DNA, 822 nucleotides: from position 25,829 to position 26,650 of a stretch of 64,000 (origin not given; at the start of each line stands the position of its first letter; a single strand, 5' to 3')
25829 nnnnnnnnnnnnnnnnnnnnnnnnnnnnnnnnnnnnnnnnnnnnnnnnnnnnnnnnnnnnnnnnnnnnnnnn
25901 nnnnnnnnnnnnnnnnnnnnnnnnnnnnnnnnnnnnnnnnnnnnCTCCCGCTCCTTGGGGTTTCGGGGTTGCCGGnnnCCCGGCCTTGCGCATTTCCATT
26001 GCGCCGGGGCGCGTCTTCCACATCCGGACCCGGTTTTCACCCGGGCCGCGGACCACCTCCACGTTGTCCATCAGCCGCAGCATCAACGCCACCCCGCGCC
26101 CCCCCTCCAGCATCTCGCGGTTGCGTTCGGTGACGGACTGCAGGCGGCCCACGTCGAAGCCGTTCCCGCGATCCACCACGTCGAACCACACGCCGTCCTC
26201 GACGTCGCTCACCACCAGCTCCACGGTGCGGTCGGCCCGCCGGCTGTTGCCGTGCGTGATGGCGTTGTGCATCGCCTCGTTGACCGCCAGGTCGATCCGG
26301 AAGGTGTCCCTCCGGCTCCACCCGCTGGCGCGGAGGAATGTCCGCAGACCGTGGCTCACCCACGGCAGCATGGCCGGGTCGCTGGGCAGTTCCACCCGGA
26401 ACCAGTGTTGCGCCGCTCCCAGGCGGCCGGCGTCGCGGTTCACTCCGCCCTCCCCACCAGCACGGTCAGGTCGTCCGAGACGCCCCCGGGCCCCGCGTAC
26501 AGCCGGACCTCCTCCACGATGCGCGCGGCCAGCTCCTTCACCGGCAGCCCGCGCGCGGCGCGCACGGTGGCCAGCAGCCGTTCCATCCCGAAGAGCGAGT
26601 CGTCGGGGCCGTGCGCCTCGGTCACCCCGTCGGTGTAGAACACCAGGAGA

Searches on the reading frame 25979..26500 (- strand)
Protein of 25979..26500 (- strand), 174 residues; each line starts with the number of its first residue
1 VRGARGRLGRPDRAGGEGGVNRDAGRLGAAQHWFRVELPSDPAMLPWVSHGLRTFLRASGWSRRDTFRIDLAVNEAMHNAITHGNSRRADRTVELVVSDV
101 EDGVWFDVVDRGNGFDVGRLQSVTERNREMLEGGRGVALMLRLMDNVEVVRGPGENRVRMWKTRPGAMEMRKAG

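Call 19: search_protein_families(library=pfam, max_evalue=0.001, proteins=[window:25979-26500:-])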
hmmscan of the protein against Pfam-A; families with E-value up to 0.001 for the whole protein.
window:25979-26500:- (174 aa): 2 families
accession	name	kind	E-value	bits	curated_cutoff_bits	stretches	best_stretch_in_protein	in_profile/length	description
PF13581.12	HATPase_c_2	-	1.8e-24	86.6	27.4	1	38-161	1-126/127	Histidine kinase-like ATPase domain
PF02518.31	HATPase_c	-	2e-06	28.6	26.4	1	66-145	3-85/111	Histidine kinase-, DNA gyrase B-, and HSP90-like ATPase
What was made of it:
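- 25976..26440 (-): Context: RsbW/SpoIIAB-like anti-sigma serine kinase (HATPase_c_2), immediately downstream of the soluble PP2C. Start codon not fixed. Pfam HATPase_c_2 1.8e-24 (call 19).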
